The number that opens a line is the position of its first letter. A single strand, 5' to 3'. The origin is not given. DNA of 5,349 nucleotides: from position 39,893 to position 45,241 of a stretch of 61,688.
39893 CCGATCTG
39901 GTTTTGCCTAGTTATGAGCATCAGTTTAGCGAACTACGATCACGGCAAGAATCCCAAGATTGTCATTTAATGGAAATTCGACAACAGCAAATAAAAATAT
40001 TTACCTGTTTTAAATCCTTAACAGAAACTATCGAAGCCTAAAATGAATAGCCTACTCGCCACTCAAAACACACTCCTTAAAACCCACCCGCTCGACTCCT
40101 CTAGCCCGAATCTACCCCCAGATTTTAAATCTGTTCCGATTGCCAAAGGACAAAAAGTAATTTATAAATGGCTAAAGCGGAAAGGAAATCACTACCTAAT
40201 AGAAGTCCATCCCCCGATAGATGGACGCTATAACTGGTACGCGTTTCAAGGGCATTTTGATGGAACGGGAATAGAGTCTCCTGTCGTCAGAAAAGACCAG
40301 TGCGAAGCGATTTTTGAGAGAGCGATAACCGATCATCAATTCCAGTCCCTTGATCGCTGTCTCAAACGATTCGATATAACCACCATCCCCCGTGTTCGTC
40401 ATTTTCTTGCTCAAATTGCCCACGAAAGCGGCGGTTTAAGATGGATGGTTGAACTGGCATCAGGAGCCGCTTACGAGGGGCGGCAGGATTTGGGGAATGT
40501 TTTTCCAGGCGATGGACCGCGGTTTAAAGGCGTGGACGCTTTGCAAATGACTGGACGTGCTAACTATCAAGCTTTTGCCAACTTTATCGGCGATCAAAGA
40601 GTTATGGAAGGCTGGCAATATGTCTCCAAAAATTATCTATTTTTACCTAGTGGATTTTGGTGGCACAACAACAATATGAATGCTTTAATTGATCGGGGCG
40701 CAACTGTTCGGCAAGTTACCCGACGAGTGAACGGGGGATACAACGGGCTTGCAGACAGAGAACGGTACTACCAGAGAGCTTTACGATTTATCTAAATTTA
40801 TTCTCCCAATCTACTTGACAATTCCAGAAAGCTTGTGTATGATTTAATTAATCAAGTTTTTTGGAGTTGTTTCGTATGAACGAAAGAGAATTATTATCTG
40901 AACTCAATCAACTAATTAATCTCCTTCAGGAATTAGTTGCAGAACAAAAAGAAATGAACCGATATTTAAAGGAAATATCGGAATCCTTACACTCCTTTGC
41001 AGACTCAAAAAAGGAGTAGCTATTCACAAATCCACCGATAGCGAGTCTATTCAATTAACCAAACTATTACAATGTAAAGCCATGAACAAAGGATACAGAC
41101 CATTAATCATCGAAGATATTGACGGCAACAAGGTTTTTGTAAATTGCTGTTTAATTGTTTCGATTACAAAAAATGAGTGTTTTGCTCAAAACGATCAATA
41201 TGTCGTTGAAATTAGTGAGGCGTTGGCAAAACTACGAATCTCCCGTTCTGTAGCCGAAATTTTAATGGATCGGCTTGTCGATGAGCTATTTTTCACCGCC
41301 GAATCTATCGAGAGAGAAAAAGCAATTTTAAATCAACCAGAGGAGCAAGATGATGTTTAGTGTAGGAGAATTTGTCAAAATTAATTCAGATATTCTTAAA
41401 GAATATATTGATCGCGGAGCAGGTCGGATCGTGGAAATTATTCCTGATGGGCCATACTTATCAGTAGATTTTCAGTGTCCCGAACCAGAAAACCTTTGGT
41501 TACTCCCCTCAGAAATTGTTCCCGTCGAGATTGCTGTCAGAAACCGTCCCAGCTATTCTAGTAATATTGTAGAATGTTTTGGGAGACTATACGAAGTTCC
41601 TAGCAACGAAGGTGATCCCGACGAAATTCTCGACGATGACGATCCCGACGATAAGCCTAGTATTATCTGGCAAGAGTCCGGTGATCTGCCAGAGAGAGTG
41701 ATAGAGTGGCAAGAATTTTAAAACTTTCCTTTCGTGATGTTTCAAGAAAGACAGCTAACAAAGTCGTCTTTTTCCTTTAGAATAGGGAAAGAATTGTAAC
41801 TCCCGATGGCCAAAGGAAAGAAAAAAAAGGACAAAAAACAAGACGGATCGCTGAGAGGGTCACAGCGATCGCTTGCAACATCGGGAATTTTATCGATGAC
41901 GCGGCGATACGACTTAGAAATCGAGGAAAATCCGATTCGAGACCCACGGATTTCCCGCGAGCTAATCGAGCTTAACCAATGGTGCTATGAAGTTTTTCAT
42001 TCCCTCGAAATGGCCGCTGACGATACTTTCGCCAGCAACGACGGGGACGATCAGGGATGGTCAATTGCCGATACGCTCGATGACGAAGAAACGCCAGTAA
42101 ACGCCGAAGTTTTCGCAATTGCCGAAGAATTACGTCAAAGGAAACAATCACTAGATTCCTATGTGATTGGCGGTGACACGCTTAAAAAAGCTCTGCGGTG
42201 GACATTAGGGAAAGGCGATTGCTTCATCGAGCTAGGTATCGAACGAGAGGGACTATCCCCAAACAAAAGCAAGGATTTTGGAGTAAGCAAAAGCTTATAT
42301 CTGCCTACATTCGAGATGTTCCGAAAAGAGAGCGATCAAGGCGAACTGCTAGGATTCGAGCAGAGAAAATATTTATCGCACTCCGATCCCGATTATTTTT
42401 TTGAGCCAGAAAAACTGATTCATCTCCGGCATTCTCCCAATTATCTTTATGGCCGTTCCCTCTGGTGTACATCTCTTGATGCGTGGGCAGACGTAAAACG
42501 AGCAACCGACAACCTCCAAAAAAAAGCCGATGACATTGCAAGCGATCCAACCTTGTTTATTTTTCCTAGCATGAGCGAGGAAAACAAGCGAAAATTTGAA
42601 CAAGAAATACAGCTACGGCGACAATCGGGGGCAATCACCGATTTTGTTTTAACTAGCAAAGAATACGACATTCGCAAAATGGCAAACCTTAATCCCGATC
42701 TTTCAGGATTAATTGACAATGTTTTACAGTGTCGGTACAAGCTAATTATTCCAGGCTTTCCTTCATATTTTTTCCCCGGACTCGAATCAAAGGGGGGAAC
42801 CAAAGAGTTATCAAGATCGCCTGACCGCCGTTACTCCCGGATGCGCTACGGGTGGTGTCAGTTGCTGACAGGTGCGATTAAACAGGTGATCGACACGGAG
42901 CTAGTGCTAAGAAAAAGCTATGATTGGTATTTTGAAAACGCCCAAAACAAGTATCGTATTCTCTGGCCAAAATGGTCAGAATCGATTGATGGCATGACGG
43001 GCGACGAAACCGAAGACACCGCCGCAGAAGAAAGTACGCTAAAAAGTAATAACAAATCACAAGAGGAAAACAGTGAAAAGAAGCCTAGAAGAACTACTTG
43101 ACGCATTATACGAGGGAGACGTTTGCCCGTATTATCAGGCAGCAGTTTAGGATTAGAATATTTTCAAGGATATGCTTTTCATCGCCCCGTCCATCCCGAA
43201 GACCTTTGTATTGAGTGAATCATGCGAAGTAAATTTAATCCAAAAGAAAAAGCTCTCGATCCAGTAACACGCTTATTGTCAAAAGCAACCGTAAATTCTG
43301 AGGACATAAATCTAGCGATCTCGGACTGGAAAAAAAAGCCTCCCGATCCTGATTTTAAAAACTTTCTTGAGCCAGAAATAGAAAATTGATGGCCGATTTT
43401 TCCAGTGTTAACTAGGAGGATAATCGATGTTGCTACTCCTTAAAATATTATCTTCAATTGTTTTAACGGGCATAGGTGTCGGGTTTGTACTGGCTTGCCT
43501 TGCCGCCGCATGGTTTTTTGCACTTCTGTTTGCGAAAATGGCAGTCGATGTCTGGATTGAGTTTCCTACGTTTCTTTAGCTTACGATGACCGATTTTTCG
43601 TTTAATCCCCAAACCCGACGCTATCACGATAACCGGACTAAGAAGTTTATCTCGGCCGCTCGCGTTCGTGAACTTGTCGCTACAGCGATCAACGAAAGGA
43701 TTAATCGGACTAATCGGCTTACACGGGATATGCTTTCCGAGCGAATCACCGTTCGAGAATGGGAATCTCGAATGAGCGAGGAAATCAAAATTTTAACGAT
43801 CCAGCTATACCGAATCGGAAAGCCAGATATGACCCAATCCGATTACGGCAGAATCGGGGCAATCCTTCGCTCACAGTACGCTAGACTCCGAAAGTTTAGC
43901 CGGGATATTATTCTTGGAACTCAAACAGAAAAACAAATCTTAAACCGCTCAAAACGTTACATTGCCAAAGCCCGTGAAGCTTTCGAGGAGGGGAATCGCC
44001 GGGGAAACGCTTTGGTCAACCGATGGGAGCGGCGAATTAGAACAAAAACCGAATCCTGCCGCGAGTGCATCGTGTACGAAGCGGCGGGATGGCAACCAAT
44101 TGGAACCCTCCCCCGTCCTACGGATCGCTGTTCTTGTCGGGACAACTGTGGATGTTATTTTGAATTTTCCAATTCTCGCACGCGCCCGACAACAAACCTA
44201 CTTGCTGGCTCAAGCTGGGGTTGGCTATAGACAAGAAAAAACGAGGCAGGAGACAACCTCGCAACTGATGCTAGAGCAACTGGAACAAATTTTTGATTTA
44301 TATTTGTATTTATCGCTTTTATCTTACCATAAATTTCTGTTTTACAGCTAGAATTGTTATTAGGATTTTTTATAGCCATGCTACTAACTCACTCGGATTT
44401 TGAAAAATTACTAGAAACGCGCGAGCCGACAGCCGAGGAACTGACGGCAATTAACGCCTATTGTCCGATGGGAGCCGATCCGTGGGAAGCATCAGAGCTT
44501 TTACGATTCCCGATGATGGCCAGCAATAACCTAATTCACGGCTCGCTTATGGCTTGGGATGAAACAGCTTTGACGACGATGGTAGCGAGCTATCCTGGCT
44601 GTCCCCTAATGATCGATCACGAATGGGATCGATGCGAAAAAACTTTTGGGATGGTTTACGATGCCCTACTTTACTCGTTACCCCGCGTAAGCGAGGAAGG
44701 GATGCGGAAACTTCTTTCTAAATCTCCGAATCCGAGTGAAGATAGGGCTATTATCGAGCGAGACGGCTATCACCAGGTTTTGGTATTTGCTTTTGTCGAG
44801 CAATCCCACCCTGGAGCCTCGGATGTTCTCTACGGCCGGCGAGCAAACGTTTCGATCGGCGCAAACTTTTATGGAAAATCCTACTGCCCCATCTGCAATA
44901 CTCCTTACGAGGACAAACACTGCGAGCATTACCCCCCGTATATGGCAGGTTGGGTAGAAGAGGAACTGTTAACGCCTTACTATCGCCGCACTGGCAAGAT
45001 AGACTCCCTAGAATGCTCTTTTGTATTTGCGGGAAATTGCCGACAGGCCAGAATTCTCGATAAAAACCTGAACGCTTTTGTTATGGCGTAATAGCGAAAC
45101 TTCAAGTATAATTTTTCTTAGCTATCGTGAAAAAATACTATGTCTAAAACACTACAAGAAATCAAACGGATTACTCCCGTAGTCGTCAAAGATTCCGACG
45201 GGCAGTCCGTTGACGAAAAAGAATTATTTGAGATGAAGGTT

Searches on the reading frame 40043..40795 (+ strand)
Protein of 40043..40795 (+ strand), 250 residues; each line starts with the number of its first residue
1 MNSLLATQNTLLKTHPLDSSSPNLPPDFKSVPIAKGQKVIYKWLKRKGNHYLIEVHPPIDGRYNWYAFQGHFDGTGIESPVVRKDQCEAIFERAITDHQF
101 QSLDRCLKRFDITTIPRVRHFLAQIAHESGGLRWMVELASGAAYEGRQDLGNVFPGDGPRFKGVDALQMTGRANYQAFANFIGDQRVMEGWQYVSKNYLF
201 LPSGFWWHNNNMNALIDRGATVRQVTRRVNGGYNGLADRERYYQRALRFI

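Call 46: search_protein_families(library=phrogs, proteins=[window:40043-40795:+], max_evalue=0.0001)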
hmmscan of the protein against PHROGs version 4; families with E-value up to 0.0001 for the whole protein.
window:40043-40795:+ (250 aa): 7 families
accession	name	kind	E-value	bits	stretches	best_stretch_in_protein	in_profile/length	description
phrog_181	-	lysis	3.8e-36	126.3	1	81-247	331-527/769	endolysin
phrog_9506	-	lysis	5.9e-36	125.7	1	100-248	24-191/330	endolysin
phrog_34417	-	unknown function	9.7e-24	85.1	1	102-245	30-190/326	-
phrog_14712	-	moron, auxiliary metabolic gene and host takeover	3.3e-23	83.4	1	101-246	27-183/322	chitinase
phrog_1519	-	lysis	4.6e-23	83.1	1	91-247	211-377/502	endolysin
phrog_26317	-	unknown function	3.4e-19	69.9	1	141-248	11-115/119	-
phrog_317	-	lysis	4.7e-17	63.3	1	97-247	210-356/492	endolysin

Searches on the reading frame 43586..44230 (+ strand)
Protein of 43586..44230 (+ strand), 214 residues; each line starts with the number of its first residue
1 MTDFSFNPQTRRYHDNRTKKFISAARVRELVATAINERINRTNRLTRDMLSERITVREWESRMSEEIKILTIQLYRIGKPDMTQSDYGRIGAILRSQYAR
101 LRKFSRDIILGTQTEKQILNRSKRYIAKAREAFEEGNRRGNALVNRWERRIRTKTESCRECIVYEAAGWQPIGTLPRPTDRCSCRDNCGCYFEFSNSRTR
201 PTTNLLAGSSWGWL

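Call 47: search_protein_families(library=phrogs, proteins=[window:43586-44230:+], max_evalue=0.0001)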
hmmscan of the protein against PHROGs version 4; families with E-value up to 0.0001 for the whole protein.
window:43586-44230:+ (214 aa): 1 family
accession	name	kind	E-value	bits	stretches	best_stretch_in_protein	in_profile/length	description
phrog_24776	-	unknown function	1.9e-40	140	1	2-197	6-206/218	-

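Call 62: search_protein_families(library=pfam, proteins=[window:43586-44230:+], max_evalue=0.01)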
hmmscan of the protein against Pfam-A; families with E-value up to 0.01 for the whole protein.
window:43586-44230:+ (214 aa): 0 families

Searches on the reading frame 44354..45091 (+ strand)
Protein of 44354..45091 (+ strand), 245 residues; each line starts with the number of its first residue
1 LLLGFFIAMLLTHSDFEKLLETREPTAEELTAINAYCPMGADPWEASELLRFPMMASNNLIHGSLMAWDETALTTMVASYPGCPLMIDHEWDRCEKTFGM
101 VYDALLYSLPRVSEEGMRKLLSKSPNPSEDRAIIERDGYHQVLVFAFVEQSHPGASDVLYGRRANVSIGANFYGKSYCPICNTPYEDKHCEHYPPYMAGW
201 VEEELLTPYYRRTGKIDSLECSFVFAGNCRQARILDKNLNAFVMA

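Call 47: search_protein_families(library=phrogs, proteins=[window:44354-45091:+], max_evalue=0.0001)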
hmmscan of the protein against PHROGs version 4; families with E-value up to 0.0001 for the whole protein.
window:44354-45091:+ (245 aa): 1 family
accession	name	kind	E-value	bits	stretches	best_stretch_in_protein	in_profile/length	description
phrog_18299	-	head and packaging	2.7e-05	24.5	0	65-113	98-146/257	head maturation protease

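Call 62: search_protein_families(library=pfam, proteins=[window:44354-45091:+], max_evalue=0.01)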
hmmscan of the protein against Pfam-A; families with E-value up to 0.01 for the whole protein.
window:44354-45091:+ (245 aa): 0 families
